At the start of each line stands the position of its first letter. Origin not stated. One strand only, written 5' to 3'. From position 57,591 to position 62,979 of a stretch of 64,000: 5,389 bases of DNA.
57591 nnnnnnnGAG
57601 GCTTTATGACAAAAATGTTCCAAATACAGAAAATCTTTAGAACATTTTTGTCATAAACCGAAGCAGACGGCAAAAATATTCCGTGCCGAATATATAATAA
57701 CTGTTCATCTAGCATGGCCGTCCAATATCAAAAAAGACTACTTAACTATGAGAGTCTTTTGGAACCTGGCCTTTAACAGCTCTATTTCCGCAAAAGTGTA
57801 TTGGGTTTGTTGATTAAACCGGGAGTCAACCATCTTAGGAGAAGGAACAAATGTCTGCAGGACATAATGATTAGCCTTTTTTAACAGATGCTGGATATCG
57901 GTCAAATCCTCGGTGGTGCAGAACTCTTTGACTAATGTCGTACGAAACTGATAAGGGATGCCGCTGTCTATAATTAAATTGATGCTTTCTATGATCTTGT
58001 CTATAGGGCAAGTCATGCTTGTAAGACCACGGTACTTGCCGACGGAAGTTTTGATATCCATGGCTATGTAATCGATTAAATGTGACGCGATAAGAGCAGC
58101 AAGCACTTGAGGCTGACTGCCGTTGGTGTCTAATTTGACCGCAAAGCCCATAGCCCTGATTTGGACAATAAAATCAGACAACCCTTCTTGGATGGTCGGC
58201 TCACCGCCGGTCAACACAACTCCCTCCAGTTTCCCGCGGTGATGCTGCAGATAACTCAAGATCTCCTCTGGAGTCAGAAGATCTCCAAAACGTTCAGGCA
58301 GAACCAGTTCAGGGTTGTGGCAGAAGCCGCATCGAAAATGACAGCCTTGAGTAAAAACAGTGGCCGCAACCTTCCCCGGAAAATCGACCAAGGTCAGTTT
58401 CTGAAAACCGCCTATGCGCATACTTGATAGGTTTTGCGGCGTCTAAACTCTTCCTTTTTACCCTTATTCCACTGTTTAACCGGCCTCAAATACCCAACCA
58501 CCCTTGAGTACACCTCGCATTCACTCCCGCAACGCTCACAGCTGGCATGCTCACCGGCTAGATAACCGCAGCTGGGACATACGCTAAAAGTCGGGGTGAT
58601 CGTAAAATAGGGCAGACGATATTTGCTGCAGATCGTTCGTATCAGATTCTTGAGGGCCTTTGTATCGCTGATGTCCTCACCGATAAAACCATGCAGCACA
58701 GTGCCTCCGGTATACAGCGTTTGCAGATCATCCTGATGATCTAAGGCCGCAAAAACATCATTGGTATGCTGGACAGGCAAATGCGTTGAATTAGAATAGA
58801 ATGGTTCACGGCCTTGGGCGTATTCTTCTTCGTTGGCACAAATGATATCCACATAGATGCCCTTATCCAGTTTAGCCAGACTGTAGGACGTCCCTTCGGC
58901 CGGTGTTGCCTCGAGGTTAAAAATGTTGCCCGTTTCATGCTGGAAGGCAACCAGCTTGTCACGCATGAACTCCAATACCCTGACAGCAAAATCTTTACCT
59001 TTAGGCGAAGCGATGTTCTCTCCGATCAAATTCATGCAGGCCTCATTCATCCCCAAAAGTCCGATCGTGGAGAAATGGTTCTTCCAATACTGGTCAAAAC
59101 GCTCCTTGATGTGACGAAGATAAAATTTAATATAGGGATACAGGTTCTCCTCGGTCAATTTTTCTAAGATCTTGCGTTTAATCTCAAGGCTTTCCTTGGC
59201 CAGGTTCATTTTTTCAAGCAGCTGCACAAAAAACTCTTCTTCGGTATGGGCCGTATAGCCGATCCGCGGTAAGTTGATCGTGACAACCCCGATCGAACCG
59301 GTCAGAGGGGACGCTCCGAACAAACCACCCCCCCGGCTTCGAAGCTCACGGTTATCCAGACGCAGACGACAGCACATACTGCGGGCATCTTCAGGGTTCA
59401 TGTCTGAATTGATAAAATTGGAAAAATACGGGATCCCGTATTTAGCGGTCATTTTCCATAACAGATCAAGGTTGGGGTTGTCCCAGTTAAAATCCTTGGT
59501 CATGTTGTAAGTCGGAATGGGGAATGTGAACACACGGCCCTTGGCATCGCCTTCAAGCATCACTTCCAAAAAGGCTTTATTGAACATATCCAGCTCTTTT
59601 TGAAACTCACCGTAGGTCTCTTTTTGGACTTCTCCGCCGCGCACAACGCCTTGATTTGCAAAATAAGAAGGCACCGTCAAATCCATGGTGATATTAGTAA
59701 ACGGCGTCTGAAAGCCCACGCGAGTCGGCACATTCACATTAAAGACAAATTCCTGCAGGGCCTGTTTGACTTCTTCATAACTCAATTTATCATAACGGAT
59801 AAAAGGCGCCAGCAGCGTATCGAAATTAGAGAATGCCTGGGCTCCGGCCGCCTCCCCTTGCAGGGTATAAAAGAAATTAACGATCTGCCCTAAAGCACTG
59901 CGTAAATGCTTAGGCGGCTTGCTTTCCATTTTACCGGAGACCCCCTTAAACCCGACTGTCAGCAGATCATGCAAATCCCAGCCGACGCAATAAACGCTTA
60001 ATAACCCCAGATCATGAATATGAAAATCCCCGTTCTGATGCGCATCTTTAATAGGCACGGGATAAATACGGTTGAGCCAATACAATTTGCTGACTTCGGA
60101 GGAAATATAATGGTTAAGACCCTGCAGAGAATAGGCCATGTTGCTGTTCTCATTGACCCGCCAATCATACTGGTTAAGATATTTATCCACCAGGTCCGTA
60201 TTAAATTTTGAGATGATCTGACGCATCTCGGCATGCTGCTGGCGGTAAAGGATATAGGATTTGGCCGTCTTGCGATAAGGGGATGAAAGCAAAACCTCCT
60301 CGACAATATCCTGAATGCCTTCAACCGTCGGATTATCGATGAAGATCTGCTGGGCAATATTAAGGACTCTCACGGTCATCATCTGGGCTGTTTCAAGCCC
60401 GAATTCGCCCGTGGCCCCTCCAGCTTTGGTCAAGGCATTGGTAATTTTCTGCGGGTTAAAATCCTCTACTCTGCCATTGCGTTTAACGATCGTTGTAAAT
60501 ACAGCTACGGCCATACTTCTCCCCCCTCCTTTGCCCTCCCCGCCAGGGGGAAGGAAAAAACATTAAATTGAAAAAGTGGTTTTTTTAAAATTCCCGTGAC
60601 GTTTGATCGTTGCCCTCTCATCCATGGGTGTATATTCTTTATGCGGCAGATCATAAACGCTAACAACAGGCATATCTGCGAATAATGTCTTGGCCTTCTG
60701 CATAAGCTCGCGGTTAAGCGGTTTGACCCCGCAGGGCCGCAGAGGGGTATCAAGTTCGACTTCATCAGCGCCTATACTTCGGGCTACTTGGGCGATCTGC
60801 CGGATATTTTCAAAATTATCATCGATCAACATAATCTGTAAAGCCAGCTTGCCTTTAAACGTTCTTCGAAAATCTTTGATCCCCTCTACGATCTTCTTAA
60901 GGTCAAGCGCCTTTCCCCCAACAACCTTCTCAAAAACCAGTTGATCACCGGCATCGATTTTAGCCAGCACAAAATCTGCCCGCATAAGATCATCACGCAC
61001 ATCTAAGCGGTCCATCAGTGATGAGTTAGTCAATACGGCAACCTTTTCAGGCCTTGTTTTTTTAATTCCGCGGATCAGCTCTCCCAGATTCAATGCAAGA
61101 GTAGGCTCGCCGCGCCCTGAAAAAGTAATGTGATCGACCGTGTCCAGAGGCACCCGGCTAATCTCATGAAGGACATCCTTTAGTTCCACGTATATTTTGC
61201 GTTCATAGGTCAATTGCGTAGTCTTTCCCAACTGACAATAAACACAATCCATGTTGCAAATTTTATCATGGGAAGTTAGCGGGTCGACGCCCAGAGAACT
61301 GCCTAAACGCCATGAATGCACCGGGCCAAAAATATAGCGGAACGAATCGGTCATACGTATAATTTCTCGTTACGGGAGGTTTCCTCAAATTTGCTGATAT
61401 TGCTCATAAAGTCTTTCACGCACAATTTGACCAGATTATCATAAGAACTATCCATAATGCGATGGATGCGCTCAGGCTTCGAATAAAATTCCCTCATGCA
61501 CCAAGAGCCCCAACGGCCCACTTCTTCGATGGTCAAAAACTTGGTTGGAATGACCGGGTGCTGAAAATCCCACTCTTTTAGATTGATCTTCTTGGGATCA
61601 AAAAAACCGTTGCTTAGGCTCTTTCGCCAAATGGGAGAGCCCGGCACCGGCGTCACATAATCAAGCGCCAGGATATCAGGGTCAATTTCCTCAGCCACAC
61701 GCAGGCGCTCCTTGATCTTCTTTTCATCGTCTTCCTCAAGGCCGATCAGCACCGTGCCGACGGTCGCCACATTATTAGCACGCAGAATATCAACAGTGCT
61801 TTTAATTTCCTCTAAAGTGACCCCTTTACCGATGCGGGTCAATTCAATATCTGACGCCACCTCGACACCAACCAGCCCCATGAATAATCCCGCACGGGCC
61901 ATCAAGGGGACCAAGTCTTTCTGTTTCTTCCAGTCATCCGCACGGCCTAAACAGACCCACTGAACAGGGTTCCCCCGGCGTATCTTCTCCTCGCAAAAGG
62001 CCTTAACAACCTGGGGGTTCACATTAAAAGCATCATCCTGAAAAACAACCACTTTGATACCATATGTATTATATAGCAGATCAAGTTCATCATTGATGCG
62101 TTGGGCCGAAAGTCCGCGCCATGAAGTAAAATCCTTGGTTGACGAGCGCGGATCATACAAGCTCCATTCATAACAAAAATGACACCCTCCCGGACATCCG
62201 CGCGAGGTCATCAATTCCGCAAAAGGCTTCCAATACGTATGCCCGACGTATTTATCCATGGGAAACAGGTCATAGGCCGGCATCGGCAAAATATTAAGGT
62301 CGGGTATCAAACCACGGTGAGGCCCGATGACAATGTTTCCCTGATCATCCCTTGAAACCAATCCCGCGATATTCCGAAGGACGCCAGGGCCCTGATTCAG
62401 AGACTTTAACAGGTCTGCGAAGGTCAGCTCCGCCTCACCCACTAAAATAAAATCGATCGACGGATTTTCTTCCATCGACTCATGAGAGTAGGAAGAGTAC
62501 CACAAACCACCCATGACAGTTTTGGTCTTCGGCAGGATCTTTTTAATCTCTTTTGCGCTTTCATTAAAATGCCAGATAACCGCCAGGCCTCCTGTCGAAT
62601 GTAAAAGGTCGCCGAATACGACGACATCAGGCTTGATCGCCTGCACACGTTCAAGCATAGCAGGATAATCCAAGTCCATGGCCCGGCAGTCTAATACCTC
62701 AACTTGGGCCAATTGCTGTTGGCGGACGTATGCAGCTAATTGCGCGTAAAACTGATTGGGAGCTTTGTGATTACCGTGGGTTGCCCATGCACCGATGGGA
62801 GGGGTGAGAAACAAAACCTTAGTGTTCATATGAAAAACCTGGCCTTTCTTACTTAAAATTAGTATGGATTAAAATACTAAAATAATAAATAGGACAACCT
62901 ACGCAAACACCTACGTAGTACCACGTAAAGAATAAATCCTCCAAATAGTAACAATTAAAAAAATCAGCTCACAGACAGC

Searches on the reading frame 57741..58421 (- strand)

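Call 86: search_protein_families(library=pfam, proteins=[window:57741-58421:-], max_evalue=0.00001)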
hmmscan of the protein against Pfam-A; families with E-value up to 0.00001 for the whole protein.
window:57741-58421:- (227 aa): 2 families
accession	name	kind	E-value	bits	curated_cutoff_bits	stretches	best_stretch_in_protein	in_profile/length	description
PF04055.27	Radical_SAM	-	2.7e-20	73.6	29.5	1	22-163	2-150/166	Radical SAM superfamily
PF13353.11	Fer4_12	-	4e-08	34.1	22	1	18-93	6-82/137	4Fe-4S single cluster domain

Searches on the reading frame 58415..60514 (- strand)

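Call 86: search_protein_families(library=pfam, proteins=[window:58415-60514:-], max_evalue=0.00001)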
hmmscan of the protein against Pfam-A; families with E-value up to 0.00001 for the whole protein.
window:58415-60514:- (700 aa): 2 families
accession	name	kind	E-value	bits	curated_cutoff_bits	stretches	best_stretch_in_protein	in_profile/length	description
PF13597.11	NRDD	-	9.2e-206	685.3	26.2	1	122-696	1-562/562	Anaerobic ribonucleoside-triphosphate reductase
PF03477.21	ATP-cone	-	5.8e-24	84.9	25.8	1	8-95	2-87/88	ATP cone domain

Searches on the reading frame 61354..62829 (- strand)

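Call 86: search_protein_families(library=pfam, proteins=[window:61354-62829:-], max_evalue=0.00001)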
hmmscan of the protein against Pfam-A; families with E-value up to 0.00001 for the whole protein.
window:61354-62829:- (492 aa): 2 families
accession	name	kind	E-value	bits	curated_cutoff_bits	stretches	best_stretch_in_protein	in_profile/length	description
PF04055.27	Radical_SAM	-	1.3e-15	58.4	29.5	1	208-370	3-160/166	Radical SAM superfamily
PF02310.24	B12-binding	-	3.1e-11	43.6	32.1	1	30-140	19-120/121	B12 binding domain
